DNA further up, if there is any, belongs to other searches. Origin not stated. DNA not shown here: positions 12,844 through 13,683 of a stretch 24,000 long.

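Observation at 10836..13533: Translationally coupled cassette: glycine-zipper membrane protein, then D12 methyltransferase, then decayed NotI-like endonuclease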

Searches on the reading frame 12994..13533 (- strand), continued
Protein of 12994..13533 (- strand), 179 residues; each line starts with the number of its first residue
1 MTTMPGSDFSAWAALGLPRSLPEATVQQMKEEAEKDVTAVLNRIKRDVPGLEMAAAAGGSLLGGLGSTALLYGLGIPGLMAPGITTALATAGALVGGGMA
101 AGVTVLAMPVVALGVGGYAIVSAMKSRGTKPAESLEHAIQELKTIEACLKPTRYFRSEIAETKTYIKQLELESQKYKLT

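Call 20: search_protein_families(library=padloc, proteins=[L017:6566-8053:+, L022:6569-7990:+, P0059, P0040, P0002, P0019, P0021, L001:9493-10344:+, L001:10412-10750:+, L013:4811-5827:+], max_evalue=0.01)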
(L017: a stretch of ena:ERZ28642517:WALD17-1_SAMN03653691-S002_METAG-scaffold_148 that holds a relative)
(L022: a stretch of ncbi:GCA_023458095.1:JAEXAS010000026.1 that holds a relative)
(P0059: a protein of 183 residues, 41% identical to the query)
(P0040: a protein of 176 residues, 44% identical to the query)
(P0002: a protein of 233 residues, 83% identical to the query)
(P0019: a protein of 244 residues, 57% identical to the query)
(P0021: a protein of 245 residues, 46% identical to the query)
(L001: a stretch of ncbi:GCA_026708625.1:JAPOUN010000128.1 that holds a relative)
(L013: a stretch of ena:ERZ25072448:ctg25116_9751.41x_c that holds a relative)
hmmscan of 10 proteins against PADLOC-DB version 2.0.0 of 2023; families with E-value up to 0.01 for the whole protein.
L017:6566-8053:+ (495 aa): 0 families

L022:6569-7990:+ (473 aa): 1 family
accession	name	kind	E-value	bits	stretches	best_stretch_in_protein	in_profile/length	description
PDLC03834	BnzB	-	1.3e-65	220.4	1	112-447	149-500/504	-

P0059 (183 aa): 1 family
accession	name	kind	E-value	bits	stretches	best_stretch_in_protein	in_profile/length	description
PDLC03841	LeoBC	-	0.00093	16.4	1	70-177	457-553/601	-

P0040 (176 aa): 1 family
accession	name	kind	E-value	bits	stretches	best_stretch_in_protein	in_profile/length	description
PDLC03833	BnzA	-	2e-07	28.1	1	48-150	312-415/544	-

P0002 (233 aa): 3 families
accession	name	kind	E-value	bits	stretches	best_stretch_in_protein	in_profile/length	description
PDLC04407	PDC-M09A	-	2.8e-06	25.1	1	131-223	137-232/282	-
PDLC03841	LeoBC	-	0.00022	18.5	1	80-218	413-551/601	-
PDLC04406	PDC-M09A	-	0.0021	15.6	1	142-223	191-275/330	-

P0019 (244 aa): 0 families

P0021 (245 aa): 2 families
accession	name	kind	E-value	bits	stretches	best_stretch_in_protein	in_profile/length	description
PDLC03833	BnzA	-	1.4e-08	31.9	1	104-210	299-398/544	-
PDLC03841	LeoBC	-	0.003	14.7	1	78-217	403-536/601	-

L001:9493-10344:+ (283 aa): 0 families

L001:10412-10750:+ (112 aa): 0 families

L013:4811-5827:+ (338 aa): 0 families

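Call 21: search_protein_families(library=pfam, proteins=[L017:6566-8053:+, L022:6569-7990:+, P0059, P0040, P0002, P0019, L001:9493-10344:+, L001:10412-10750:+, L015:8288-8641:+, L011:7154-7648:+], max_evalue=0.1)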
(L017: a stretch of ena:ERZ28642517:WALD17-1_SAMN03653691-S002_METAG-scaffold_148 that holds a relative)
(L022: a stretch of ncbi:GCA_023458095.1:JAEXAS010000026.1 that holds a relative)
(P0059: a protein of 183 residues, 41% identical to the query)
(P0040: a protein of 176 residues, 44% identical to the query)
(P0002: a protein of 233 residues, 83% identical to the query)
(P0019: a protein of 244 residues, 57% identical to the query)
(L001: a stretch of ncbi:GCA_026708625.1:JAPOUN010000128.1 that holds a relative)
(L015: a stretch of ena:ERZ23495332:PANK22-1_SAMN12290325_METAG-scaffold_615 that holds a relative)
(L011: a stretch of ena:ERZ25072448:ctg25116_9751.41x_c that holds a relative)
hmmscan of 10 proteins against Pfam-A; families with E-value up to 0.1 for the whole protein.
L017:6566-8053:+ (495 aa): 0 families

L022:6569-7990:+ (473 aa): 0 families

P0059 (183 aa): 0 families

P0040 (176 aa): 1 family
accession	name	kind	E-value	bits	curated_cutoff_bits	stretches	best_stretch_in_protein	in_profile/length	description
PF10224.14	DUF2205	-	0.048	14.2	26.7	0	116-168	11-63/75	Short coiled-coil protein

P0002 (233 aa): 0 families

P0019 (244 aa): 0 families

L001:9493-10344:+ (283 aa): 1 family
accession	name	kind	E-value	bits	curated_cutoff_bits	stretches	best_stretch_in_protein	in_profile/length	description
PF12183.14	NotI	-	1.2e-45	156.2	22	1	28-239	7-230/238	Restriction endonuclease NotI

L001:10412-10750:+ (112 aa): 0 families

L015:8288-8641:+ (117 aa): 0 families

L011:7154-7648:+ (164 aa): 0 families

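Call 29: find_related_loci(query=A2, collection=genome_contigs, flank=6000)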
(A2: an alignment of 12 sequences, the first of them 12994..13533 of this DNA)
Query A2 (179 aa) in genome_contigs; peptide patterns used: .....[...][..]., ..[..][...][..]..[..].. (x = any residue, [..] = any of these).
599 stretches matched a pattern (row limit reached: there are more); 91 encode a relative of the query (tblastn E <= 1e-3); the best 80 are kept; 80 distinct loci.
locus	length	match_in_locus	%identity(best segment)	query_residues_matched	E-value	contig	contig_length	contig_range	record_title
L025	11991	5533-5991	43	26-178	7e-27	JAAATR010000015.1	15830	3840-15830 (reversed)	Atlantibacter hermannii strain 3608 Eh-3608_contig15, whole genome shotgun sequence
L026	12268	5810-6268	43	26-178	7e-27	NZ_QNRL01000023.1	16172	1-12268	Pseudocitrobacter faecalis strain DSM 27453 Ga0244571_123, whole genome shotgun sequence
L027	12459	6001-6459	43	26-178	7e-27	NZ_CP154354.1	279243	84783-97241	Enterobacter adelaidei strain ECC3473 plasmid pECC3473_01, complete sequence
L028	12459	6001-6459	43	26-178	7e-27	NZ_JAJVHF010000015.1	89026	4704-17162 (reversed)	Huaxiibacter chinensis strain 155047 contig00015, whole genome shotgun sequence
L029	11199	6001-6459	43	26-178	7e-27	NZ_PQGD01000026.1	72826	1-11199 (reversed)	Superficieibacter electus strain BP-1 NODE_26_length_72826_cov_61.398, whole genome shotgun sequence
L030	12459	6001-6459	42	26-178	4e-26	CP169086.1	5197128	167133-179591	Enterobacter hormaechei strain B17-3 chromosome, complete genome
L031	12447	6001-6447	43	21-169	2e-24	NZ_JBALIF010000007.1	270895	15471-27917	Citrobacter amalonaticus strain P55 P55_7, whole genome shotgun sequence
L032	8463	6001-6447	41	21-169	1e-21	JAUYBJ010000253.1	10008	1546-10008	MAG: Methylococcales bacterium isolate C19_metabat.bin.15 C19_k141_62230, whole genome shotgun sequence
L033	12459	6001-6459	44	17-169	2e-21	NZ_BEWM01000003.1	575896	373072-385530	Gluconobacter cerinus strain NBRC 3267 GCE01_CON0003_0001, whole genome shotgun sequence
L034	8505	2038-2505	41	16-170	9e-20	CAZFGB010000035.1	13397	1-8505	MAG TPA_asm: uncultured Pseudomonadales bacterium isolate SRP338948_co1_153 genome assembly, contig: k141_460475, whole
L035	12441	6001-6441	36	29-175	1e-19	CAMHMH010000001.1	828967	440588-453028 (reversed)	MAG: uncultured Fretibacterium sp. isolate SRR11784282_bin.33_metaWRAP_v1.3_MAG genome assembly, contig: ERZ12202942.1,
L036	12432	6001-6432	46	26-169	2e-19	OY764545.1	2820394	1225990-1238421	MAG: Rhodospirillaceae bacterium isolate beb2b421-6d21-4c89-bdf5-81a05d3e7e62 genome assembly, chromosome: 1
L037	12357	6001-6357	40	52-171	4e-18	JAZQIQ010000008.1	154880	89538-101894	MAG: Acetatifactor sp. isolate T1900044623_TS20190089.MAGScoT_cleanbin_000025 SGB_915_k141_1364072, whole genome shotgun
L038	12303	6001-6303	44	70-171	8e-18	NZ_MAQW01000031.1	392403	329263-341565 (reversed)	Bacillus sp. FJAT-27264 scaffold6, whole genome shotgun sequence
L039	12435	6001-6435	43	24-170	2e-17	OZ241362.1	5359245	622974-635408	MAG: Candidatus Latescibacterota bacterium isolate 7df831f4-54e1-479f-8521-a5e6456f6651 genome assembly, chromosome: 1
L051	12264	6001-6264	47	65-150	5e-14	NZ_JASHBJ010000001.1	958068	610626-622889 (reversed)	Streptococcus infantis strain OMI685 OMI685_00001, whole genome shotgun sequence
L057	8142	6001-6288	45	44-142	9e-13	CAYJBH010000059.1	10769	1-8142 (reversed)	MAG TPA_asm: uncultured Oscillospiraceae bacterium isolate ERP123703_co1_269 genome assembly, contig: NODE_6477_length_1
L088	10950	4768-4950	61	67-127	1e-8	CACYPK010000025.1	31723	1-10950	MAG: uncultured Clostridiales bacterium isolate RUG12153 genome assembly, contig: RUG12153_asm_25, whole genome shotgun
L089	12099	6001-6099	70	71-103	4e-8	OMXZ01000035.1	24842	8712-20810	uncultured actinobacterium isolate RUG078 genome assembly, contig: scaffold_2349, whole genome shotgun sequence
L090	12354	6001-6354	40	42-177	1e-7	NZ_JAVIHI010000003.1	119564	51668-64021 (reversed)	Streptococcus sp. SS-4456 contig00003, whole genome shotgun sequence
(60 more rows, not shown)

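Call 33: search_protein_families(library=padloc, proteins=[L027:5905-6474:+, L027:6479-7867:+, L033:5971-6483:+, L033:6485-7858:+, L038:5830-6351:+, L038:6348-7760:+, L051:5842-6369:+, L051:6369-7730:+, L036:5938-6453:+, L036:6612-7706:+], max_evalue=0.01)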
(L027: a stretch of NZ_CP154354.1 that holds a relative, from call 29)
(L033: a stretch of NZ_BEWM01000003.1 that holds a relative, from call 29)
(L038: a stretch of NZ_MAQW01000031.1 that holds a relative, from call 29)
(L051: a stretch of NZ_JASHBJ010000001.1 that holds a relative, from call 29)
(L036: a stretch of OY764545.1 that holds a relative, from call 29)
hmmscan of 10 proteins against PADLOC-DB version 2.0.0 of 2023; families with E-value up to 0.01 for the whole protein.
L027:5905-6474:+ (189 aa): 2 families
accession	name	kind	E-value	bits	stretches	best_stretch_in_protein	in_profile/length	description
PDLC03833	BnzA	-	4.2e-06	23.7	1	58-171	301-414/544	-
PDLC03841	LeoBC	-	0.00027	18.2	1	21-173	401-553/601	-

L027:6479-7867:+ (462 aa): 1 family
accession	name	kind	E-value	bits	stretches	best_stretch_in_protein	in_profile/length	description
PDLC03834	BnzB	-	6.5e-53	178.6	1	82-429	122-487/504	-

L033:5971-6483:+ (170 aa): 2 families
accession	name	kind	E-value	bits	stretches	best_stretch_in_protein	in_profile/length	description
PDLC03833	BnzA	-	1.2e-05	22.2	1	52-122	310-378/544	-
PDLC03841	LeoBC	-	0.0041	14.3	1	17-141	410-527/601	-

L033:6485-7858:+ (457 aa): 1 family
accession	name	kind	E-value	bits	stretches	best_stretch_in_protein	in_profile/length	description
PDLC03834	BnzB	-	1e-57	194.4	1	14-423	41-485/504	-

L038:5830-6351:+ (173 aa): 3 families
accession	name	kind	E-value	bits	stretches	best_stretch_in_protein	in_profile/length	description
PDLC03833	BnzA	-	6.7e-12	42.8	1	50-151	311-417/544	-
PDLC03841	LeoBC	-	0.0024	15.1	1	58-168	445-561/601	-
PDLC02122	Csn2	-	0.0042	14.2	1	110-171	65-127/328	-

L038:6348-7760:+ (470 aa): 1 family
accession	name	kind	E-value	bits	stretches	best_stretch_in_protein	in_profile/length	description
PDLC03834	BnzB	-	5e-75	251.5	1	24-452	45-500/504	-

L051:5842-6369:+ (175 aa): 1 family
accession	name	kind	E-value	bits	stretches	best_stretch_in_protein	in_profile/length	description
PDLC03833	BnzA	-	0.0087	12.8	0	46-140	307-405/544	-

L051:6369-7730:+ (453 aa): 1 family
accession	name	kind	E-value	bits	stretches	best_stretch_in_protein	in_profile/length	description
PDLC03834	BnzB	-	1.7e-61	206.9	1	27-435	72-502/504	-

L036:5938-6453:+ (171 aa): 2 families
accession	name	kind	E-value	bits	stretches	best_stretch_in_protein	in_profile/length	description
PDLC03833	BnzA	-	6e-07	26.5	1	51-126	304-380/544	-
PDLC03841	LeoBC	-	0.0011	16.2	1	49-162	452-553/601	-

L036:6612-7706:+ (364 aa): 0 families

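Call 46: predict_structure(alignment_id=A3)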
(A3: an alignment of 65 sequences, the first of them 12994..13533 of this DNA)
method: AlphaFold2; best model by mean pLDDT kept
length: 179 residues; sequences in the alignment: 65
mean_pLDDT: 57.7   pTM: 0.44
mean pLDDT of the five models: 57.7, 49.1, 46.3, 42.3, 40.1
residues with pLDDT >= 90: 0; 70-90: 72; 50-70: 26; < 50: 81
segments of 3 or more residues with pLDDT < 50: 1-6, 54-127
pLDDT, mean of each block of 10 residues (from residue 1): 47 60 76 77 70 46 39 35 38 35 37 39 51 78 79 75 82 77
secondary structure, 60 per line:
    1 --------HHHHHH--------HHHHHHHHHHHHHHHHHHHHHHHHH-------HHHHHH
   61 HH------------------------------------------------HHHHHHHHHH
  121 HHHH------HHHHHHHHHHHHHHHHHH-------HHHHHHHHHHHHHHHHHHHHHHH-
elements in order: H9-14 H23-47 H55-62 H111-124 H131-148 H156-178

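Call 53: search_solved_structures(query=A6, max_evalue=1)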
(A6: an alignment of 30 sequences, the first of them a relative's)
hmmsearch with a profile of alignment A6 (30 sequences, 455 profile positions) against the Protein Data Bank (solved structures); distinct sequences matched with E-value up to 1: 6.
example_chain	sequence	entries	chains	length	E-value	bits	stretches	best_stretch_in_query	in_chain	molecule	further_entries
9ojz_I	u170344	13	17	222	0.21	13.3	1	3-65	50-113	Synaptosomal-associated protein 25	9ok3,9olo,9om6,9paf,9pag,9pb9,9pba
6ip1_C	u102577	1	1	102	0.45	12.2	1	3-51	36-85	Synaptosomal-associated protein 25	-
5djn_A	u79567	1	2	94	0.67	11.6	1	8-68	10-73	Kinesin-like protein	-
8whm_B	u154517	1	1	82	0.69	11.6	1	43-116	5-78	Pleckstrin homology-like domain family B member 2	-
4oyd_B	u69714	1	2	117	0.75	11.4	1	30-125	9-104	Computationally designed Inhibitor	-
9ojr_H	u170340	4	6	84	0.9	11.2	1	3-51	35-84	Synaptosomal-associated protein 25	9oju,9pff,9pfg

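Call 54: search_protein_families(library=pfam, alignment_id=A6, max_evalue=1)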
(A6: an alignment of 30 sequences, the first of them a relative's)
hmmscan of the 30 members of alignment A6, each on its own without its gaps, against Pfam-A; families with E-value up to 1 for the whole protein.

A. member 1, L027:6479-7867:+ (462 aa): 0 families

B. families by the number of members that match (of 30 scanned): 15 families
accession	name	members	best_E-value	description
PF19097.5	Snu56_snRNP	1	0.02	Snu56-like U1 small nuclear ribonucleoprotein component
PF23991.1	DUF7310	1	0.034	Coiled-coil region of unknown function (DUF7310)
PF22114.2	NUP120_helical_2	1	0.054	Nucleoporin NUP120, helical domain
PF01560.22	HCV_NS1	1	0.072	Hepatitis C virus non-structural protein E2/NS1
PF15855.10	DUF4726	1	0.13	Domain of unknown function (DUF4726)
PF11568.13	Med29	1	0.16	Mediator complex subunit 29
PF22552.1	TY-Chap3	1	0.16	T3SS (YopN, CesT) and YbjN peptide-binding chaperone 3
PF12561.13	TagA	1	0.18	ToxR activated gene A lipoprotein domain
PF20379.3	DUF6674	1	0.2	Family of unknown function (DUF6674)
PF18394.6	TBK1_CCD1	1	0.22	TANK-binding kinase 1 coiled-coil domain 1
PF13573.12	SprB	1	0.24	SprB repeat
PF09738.14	LRRFIP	1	0.3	LRRFIP family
PF21128.4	MCM4_WHD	1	0.35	MCM4, winged helix domain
PF12396.14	DUF3659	1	0.43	Protein of unknown function (DUF3659)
PF04102.17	SlyX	1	0.64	SlyX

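Call 60: search_solved_structures(query=A3, max_evalue=5)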
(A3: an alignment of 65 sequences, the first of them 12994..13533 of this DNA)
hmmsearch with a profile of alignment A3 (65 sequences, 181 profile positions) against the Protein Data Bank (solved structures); distinct sequences matched with E-value up to 5: 20.
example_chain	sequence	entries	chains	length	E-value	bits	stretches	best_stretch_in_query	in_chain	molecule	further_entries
8sda_A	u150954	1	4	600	0.029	17.1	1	87-156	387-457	Potassium voltage-gated channel subfamily B member 1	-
6dlm_A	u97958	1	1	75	0.041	16.6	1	124-177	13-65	DHD127_A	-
7qog_M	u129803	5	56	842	0.043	16.6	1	84-142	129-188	Cargo protein 1 gp45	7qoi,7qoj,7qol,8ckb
9o10_B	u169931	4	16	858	0.066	16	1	87-156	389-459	Potassium voltage-gated channel subfamily B member 1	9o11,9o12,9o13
8sd3_A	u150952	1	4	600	0.11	15.3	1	87-156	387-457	Potassium voltage-gated channel subfamily B member 1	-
4xa1_A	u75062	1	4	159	0.17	14.7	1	115-171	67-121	Gp7-MYH7(1173-1238)-EB1 chimera protein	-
8hdu_A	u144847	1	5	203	0.38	13.5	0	99-151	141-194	De novo design cavitated protein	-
3he4_A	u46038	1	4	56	0.49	13.2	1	124-172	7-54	SYNZIP6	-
9lv4_A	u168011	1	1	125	1.1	12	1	127-172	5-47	Minibinder tw1102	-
6dm9_B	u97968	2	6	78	1.1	12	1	121-174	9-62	DHD15_extended_B | DHD15_closed_B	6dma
7saf_A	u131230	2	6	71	1.7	11.4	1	140-179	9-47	General control transcription factor GCN4/M protein chimera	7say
1zva_A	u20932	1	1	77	1.7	11.4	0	21-61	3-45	E2 glycoprotein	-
2yny_A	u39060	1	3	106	1.9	11.2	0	140-174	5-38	GENERAL CONTROL PROTEIN GCN4, PUTATIVE INNER MEMBRANE PROTEIN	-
5fv8_A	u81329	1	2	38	2.1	11.1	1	153-180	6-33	FOSW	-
1uii_A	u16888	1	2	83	2.3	10.9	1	126-172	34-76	Geminin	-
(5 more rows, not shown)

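Call 61: search_protein_families(library=phrogs, proteins=[window:12994-13533:-, P0002, P0040, P0059, L027:5905-6474:+, L027:6479-7867:+, L001:9493-10344:+], max_evalue=0.01)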
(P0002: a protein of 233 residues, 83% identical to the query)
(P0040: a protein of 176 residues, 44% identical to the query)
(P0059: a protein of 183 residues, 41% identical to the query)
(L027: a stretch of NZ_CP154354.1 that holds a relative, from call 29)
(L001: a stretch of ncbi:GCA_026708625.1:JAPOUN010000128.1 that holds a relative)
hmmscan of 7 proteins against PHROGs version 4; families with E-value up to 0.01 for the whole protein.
window:12994-13533:- (179 aa): 0 families

P0002 (233 aa): 0 families

P0040 (176 aa): 0 families

P0059 (183 aa): 0 families

L027:5905-6474:+ (189 aa): 0 families

L027:6479-7867:+ (462 aa): 0 families

L001:9493-10344:+ (283 aa): 0 families

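Call 63: find_encoding_contigs(protein=P0056, flank=6000, max_places=2)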
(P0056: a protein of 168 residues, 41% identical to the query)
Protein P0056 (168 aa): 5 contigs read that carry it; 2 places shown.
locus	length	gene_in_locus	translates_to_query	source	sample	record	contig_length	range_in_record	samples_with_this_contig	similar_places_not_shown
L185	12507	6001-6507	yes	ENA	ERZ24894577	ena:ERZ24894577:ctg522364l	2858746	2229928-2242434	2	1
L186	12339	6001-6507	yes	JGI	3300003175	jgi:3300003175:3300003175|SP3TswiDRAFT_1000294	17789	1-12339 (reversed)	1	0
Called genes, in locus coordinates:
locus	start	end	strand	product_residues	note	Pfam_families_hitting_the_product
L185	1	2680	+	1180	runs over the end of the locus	PF17757:UvrB_inter, PF02559:CarD_TRCF_RID, PF00270:DEAD, PF00271:Helicase_C, PF03461:TRCF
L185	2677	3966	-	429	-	PF07690:MFS_1 (weak)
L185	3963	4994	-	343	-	PF00044:Gp_dh_N, PF02800:Gp_dh_C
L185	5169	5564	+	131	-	-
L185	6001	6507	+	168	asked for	-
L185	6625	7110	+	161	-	PF13340:DUF4096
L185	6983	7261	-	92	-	PF05014:Nuc_deoxyrib_tr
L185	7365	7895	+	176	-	PF12183:NotI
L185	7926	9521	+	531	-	PF07669:Eco57I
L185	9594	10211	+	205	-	PF17728:BsuBI_PstI_RE_N, PF06616:BsuBI_PstI_RE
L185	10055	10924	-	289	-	-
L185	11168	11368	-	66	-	PF13304:AAA_21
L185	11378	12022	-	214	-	PF13175:AAA_15 (weak)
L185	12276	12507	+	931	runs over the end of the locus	PF20464:MmeI_N, PF20465:MmeI_hel, PF20473:MmeI_Mtase, PF20466:MmeI_TRD, PF20467:MmeI_C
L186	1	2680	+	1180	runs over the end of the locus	PF17757:UvrB_inter, PF02559:CarD_TRCF_RID, PF00270:DEAD, PF00271:Helicase_C, PF03461:TRCF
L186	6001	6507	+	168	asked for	-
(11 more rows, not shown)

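Call 64: find_encoding_contigs(protein=P0026, flank=6000, max_places=2)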
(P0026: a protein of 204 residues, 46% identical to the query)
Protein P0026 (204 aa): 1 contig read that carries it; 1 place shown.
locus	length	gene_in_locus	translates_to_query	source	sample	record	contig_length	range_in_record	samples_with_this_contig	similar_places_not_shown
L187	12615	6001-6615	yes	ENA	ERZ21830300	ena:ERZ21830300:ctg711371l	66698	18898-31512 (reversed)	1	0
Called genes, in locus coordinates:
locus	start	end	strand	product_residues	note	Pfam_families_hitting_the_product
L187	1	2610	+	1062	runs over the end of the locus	PF17757:UvrB_inter, PF02559:CarD_TRCF_RID, PF00270:DEAD, PF00271:Helicase_C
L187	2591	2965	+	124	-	PF03461:TRCF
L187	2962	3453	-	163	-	-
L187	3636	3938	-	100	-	-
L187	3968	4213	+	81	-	PF13340:DUF4096 (weak)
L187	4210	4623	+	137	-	PF01609:DDE_Tnp_1, PF13612:DDE_Tnp_1_3, PF13586:DDE_Tnp_1_2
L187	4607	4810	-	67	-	PF02800:Gp_dh_C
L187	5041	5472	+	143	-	-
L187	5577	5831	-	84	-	-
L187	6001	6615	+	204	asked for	-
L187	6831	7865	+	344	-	PF05598:DUF772, PF01609:DDE_Tnp_1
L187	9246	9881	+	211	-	PF11780:DUF3318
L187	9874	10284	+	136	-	PF02410:RsfS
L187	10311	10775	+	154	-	PF06799:CGLD27-like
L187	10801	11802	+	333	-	PF06089:Asparaginase_II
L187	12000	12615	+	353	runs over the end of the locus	PF00497:SBP_bac_3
